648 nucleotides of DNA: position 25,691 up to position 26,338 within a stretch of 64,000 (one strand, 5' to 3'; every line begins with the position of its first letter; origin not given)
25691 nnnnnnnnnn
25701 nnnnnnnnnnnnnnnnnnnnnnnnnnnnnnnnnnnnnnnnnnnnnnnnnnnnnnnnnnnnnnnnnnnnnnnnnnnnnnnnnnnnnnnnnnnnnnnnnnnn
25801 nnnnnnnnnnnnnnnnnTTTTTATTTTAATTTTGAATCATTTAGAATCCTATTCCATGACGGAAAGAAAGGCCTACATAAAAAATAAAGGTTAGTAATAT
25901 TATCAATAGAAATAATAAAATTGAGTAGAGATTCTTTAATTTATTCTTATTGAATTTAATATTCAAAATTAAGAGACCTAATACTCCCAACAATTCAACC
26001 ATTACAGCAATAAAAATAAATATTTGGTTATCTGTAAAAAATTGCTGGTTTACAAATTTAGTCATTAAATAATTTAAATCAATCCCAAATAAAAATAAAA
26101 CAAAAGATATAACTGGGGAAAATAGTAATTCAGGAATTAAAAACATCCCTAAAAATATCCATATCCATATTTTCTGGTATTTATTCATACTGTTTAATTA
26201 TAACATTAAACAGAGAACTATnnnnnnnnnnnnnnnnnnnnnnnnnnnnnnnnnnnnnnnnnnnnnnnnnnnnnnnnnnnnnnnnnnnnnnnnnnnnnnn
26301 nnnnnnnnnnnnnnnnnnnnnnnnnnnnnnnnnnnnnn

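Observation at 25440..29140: Sharply AT-rich accessory island: tandem small membrane-protein paralogs next to a 971-aa secreted lipase-like hydrolase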

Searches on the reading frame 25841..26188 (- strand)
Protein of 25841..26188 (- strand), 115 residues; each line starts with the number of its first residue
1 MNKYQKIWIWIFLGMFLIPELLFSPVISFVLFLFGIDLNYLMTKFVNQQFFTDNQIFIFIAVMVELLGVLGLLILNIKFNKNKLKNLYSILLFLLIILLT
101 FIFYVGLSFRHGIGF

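Call 6: search_protein_families(library=pfam, proteins=[window:25841-26188:-], max_evalue=0.01)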
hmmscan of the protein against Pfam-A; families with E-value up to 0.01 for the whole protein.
window:25841-26188:- (115 aa): 0 families

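Call 29: find_homologous_proteins(query=window:25841-26188:-, max_evalue=0.01)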
Query window:25841-26188:- (115 aa): 4 proteins with E <= 0.01 among 168 candidates.
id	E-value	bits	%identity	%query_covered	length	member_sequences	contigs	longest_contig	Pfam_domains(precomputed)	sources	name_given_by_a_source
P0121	4.9e-62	225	100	100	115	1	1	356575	-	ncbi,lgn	-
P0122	2.2e-26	110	53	100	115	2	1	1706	-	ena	-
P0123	1.8e-25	108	52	100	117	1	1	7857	-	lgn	-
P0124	9.7e-25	105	50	100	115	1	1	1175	-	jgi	jgi:hypothetical protein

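Call 45: find_homologous_proteins(query=A2, max_evalue=0.001)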
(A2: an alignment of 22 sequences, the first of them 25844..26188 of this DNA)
Query A2 (22 sequences) (115 aa, profile of the alignment): 134 proteins with E <= 0.001 among 2613 candidates; the best 120 are listed.
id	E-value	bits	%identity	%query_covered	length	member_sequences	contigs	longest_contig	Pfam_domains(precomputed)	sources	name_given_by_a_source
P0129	7.6e-33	131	51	100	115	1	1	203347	-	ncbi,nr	ncbi:MAG: hypothetical protein KGI58_00955 [Patescibacteria group bacterium]|nr:hypothetical protein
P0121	1.2e-31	127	100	100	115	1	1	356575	-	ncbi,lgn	-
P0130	1.8e-31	127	62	23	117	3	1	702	-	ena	-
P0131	9.6e-31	124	36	100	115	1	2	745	-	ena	-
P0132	1.0e-30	124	31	97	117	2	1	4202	-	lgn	-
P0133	1.3e-30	124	36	100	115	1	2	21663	-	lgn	-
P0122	1.3e-30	124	53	100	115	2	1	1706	-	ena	-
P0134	2.9e-30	123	41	100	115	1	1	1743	-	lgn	-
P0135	5.5e-30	122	40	100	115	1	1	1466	-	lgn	-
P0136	1.1e-29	121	41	71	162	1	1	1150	-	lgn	-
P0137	6.1e-29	119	32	90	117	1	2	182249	-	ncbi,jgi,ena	ncbi:MAG: hypothetical protein WC794_01935 [Candidatus Doudnabacteria bacterium]|jgi:hypothetical pr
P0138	6.3e-29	119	35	100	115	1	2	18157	-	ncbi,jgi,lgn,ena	-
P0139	7.3e-29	118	37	98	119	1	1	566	-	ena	-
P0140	9.7e-29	118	28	97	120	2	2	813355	-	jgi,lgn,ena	jgi:hypothetical protein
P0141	1.3e-28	118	34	100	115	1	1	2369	-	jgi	jgi:hypothetical protein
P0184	4.6e-22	96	36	97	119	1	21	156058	-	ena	-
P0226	2.9e-15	75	36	94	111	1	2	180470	-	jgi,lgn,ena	-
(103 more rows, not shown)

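Call 54: predict_structure(alignment_id=A3)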
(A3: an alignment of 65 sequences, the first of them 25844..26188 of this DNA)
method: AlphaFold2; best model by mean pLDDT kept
length: 115 residues; sequences in the alignment: 65
mean_pLDDT: 90.2   pTM: 0.79
mean pLDDT of the five models: 90.2, 90.0, 89.5, 88.9, 87.1
residues with pLDDT >= 90: 72; 70-90: 37; 50-70: 6; < 50: 0
segments of 3 or more residues with pLDDT < 50: none
pLDDT, mean of each block of 10 residues (from residue 1): 96 97 89 81 74 88 97 97 96 98 90 71
secondary structure, 60 per line:
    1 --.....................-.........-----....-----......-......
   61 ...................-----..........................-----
elements in order: H3-23 H25-33 H39-42 H48-53 H55-79 H85-110

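Call 55: find_encoding_contigs(protein=P0140, flank=5000, max_places=1)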
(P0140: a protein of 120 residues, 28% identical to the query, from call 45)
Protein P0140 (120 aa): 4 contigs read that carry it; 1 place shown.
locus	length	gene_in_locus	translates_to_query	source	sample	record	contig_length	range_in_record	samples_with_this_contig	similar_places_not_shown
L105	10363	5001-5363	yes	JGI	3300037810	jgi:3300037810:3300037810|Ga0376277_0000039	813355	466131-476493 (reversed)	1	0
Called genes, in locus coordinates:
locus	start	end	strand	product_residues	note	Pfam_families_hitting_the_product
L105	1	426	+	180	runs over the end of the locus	PF00856:SET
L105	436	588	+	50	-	-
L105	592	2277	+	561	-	PF02518:HATPase_c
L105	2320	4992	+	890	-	PF02450:LCAT, PF24096:DUF7379 (faint)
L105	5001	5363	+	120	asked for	-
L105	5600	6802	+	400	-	-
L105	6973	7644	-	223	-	PF00156:Pribosyltran (weak)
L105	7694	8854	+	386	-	PF11104:PilM_2, PF14450:FtsA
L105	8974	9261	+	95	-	-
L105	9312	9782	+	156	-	PF04480:DUF559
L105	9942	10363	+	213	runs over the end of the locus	-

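Call 56: find_encoding_contigs(protein=P0137, flank=5000, max_places=1)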
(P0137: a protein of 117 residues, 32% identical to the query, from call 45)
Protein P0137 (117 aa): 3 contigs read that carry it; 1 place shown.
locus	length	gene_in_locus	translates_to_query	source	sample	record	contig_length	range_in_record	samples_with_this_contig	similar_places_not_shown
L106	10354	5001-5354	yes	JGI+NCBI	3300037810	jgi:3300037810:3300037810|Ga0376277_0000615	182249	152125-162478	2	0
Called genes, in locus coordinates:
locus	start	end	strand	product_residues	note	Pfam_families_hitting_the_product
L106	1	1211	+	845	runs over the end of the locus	PF13629:T2SS-T3SS_pil_N (faint)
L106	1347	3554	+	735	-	PF04932:Wzy_C, PF13371:TPR_9 (faint), PF13181:TPR_8 (faint), PF13424:TPR_12 (faint), PF13428:TPR_14 (faint), PF13431:TPR_17 (faint), PF09295:ChAPs (weak), PF14559:TPR_19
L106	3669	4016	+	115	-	-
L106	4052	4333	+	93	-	-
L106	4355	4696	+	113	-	-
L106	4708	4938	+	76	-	-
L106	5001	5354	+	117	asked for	-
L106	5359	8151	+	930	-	PF24514:SpaA_4, PF02450:LCAT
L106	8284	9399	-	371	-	PF13439:Glyco_transf_4, PF13477:Glyco_trans_4_2, PF13579:Glyco_trans_4_4, PF20706:GT4-conflict (weak), PF00534:Glycos_transf_1, PF13692:Glyco_trans_1_4, PF13524:Glyco_trans_1_2 (faint)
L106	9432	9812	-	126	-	PF05635:23S_rRNA_IVP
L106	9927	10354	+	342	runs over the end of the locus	PF01370:Epimerase, PF04321:RmlD_sub_bind (weak), PF16363:GDP_Man_Dehyd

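Call 57: find_encoding_contigs(protein=P0184, flank=5000, max_places=1)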
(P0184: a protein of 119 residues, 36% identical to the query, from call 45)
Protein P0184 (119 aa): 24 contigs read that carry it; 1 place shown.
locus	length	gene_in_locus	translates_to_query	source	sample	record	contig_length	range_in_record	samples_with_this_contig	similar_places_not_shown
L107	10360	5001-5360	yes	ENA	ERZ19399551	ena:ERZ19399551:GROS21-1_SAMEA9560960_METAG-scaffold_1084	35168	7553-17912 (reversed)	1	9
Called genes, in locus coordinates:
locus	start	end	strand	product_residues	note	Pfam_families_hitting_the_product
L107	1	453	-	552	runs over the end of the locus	PF16927:HisKA_7TM, PF00512:HisKA, PF02518:HATPase_c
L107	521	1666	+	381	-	-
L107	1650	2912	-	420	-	PF00899:ThiF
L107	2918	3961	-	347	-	-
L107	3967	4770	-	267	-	PF01978:TrmB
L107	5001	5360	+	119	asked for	-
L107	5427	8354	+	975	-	PF00561:Abhydrolase_1 (weak), PF02450:LCAT, PF24096:DUF7379 (weak)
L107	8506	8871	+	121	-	PF00072:Response_reg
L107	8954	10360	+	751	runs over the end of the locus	PF01138:RNase_PH, PF03725:RNase_PH_C, PF03726:PNPase (weak), PF01138:RNase_PH, PF00013:KH_1, PF00575:S1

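Call 58: find_encoding_contigs(protein=P0226, flank=5000, max_places=1)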
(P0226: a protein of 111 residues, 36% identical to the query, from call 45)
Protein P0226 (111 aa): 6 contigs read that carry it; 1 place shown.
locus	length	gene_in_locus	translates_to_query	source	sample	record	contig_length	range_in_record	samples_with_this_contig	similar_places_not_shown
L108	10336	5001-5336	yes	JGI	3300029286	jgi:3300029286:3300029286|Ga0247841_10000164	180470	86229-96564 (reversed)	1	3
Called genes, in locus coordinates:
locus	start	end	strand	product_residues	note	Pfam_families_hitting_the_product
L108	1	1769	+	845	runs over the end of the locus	PF00690:Cation_ATPase_N, PF00122:E1-E2_ATPase, PF00702:Hydrolase, PF13246:Cation_ATPase, PF00689:Cation_ATPase_C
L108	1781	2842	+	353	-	PF02646:RmuC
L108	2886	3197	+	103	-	PF00829:Ribosomal_L21p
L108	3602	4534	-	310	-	PF18884:TSP3_bac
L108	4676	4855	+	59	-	-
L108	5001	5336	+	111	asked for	-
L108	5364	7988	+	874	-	PF24514:SpaA_4 (faint), PF01674:Lipase_2 (weak), PF02450:LCAT, PF24096:DUF7379 (weak), PF02494:HYR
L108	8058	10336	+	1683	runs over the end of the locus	PF19077:Big_13 (faint), PF17936:Big_6 (faint), PF22352:K319L-like_PKD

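Call 63: fold_search(model_id=the predicted structure, library=pdb)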
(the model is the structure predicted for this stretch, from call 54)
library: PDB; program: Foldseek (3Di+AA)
matches with E <= 10: 8; with E <= 0.001: 0
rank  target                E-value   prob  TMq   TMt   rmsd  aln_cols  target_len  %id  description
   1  8f6h_B                2.5e+00  0.85  0.42  0.19   2.2        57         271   12  Cryo-EM structure of a Zinc-loaded asymmetrical TMD D70A mutant of the YiiP-Fab complex (released 2023-02-08)
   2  8xyv_A                6.5e+00  0.10  0.33  0.37   7.3       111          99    8  De novo designed protein 0705-5 (released 2024-10-02)
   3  2ws3_D                6.5e+00  0.10  0.36  0.39   8.7       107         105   12  Crystal structure of the E. coli succinate:quinone oxidoreductase (SQR) SdhD Tyr83Phe mutant (released 2010-08-25)
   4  2wdq_D                6.8e+00  0.10  0.36  0.39   8.6       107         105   11  E. coli succinate:quinone oxidoreductase (SQR) with carboxin bound (released 2009-08-25)
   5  8f6k_A                8.0e+00  0.38  0.42  0.18   2.3        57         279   12  Cryo-EM structure of a Zinc-loaded H263A/D287A mutant of the YiiP-Fab complex (released 2023-02-08)
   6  2wu5_D                8.0e+00  0.04  0.28  0.30   9.8       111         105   13  Crystal structure of the E. coli succinate:quinone oxidoreductase (SQR) SdhD His71Met mutant (released 2010-08-25)
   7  1vct                  1.0e+01  0.10  0.40  0.28   6.2       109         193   12  Crystal structure of putative potassium channel related protein from Pyrococcus horikoshii (released 2005-03-22)
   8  8xyv_B                1.0e+01  0.07  0.33  0.37   7.4       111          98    8  De novo designed protein 0705-5 (released 2024-10-02)

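Call 64: search_protein_families(library=padloc, proteins=[window:25841-26188:-], max_evalue=0.01)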
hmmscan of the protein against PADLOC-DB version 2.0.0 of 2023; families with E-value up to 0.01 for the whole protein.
window:25841-26188:- (115 aa): 0 families

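Call 65: search_protein_families(library=ncbifam, proteins=[window:25841-26188:-], max_evalue=0.01)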
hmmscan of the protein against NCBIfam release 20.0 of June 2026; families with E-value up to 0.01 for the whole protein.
window:25841-26188:- (115 aa): 0 families

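Call 83: search_protein_families(library=pfam, alignment_id=A3, max_evalue=0.1)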
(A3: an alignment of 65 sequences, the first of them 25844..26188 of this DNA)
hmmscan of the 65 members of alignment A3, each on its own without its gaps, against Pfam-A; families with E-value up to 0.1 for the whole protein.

A. member 1, window:25844-26188:- (115 aa): 0 families

B. families by the number of members that match (of 65 scanned): 35 families (the first 25 are shown)
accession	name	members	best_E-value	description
PF19213.5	CoV_NSP6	4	0.0073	Coronavirus replicase NSP6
PF09955.14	DUF2189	3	0.002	Predicted integral membrane protein (DUF2189)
PF10027.14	DUF2269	2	0.083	Predicted integral membrane protein (DUF2269)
PF10140.15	YukC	1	0.0033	WXG100 protein secretion system (Wss), protein YukC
PF00335.26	Tetraspanin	1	0.0039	Tetraspanin family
PF10269.14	Tmemb_185A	1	0.0047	Transmembrane Fragile-X-F protein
PF16943.10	T4SS_CagC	1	0.0063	Cag pathogenicity island, type IV secretory system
PF24364.1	DUF7520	1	0.0084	Family of unknown function (DUF7520)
PF03706.18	LPG_synthase_TM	1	0.0086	Lysylphosphatidylglycerol synthase TM region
PF00003.28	7tm_3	1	0.0094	7 transmembrane sweet-taste receptor of 3 GCPR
PF00892.27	EamA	1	0.012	EamA-like transporter family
PF22268.1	DUF6954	1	0.012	Family of unknown function (DUF6954)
PF07690.21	MFS_1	1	0.014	Major Facilitator Superfamily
PF13903.11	Claudin_2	1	0.018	PMP-22/EMP/MP20/Claudin tight junction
PF07253.16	Gypsy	1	0.019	Gypsy protein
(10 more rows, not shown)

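Call 84: search_solved_structures(query=A3, max_evalue=1)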
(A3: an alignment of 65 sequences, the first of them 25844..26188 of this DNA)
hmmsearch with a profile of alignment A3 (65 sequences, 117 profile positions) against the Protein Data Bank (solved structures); distinct sequences matched with E-value up to 1: 2.
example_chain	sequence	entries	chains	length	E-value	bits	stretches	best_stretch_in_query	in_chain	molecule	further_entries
6b85_J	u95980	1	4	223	0.26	14.8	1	53-109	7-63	TMHC4_R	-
11kc_A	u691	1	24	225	0.3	14.6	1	53-109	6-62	Designed nanoparticle O43-TM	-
